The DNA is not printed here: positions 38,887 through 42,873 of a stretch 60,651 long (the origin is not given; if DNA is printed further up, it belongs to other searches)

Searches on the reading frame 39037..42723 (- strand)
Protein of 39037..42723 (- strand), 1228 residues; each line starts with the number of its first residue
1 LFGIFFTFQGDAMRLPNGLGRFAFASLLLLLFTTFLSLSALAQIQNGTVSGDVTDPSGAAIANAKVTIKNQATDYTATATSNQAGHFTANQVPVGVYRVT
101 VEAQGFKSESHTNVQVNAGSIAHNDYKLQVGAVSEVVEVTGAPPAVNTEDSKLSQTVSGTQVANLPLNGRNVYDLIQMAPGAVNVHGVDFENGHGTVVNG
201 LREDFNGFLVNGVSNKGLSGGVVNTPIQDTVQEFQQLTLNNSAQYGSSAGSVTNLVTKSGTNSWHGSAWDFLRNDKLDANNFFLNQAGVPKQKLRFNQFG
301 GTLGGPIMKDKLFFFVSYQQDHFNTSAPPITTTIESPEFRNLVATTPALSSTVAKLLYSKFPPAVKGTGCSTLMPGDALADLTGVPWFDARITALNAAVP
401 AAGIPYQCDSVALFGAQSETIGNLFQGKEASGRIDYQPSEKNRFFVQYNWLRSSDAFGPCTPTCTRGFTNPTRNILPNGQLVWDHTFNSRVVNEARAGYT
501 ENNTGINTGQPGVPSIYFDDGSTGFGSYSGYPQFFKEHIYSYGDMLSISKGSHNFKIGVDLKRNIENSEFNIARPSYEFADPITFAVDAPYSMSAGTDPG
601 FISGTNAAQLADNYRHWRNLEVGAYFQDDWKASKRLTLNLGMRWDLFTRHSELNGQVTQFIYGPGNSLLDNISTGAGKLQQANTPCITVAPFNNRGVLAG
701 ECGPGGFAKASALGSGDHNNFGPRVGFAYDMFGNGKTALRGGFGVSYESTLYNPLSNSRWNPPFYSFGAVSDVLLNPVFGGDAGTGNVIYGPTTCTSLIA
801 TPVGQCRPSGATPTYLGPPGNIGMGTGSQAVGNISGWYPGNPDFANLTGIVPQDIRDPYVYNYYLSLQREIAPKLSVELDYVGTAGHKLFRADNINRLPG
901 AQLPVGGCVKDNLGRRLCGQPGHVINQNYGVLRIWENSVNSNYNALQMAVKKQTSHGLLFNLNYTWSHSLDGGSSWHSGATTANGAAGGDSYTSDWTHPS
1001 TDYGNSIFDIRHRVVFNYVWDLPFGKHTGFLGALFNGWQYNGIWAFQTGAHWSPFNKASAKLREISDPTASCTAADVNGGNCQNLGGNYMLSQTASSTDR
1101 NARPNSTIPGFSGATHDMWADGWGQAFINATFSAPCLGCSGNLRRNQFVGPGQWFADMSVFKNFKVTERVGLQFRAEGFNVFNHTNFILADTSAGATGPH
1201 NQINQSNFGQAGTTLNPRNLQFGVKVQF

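Call 94: search_protein_families(library=pfam, proteins=[window:39037-42723:-], max_evalue=0.00001)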
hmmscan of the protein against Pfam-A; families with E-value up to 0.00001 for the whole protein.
window:39037-42723:- (1228 aa): 5 families
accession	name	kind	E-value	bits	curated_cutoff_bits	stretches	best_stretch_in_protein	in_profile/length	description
PF25183.1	OMP_b-brl_4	-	4.9e-163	545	30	1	256-1221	1-838/838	Outer membrane beta barrel domain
PF13620.12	CarboxypepD_reg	-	3.5e-20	72.6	32.3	1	48-125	1-78/82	Carboxypeptidase regulatory-like domain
PF14686.12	fn3_3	-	2.2e-06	27.8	24.4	1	56-120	5-71/75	Polysaccharide lyase family 4, domain II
PF13715.12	CarbopepD_reg_2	-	4.6e-06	27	32.2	1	49-118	1-66/88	CarboxypepD_reg-like domain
PF00593.30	TonB_dep_Rec_b-barrel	-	6.9e-06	26.6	27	1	478-767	62-254/436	TonB dependent receptor-like, beta-barrel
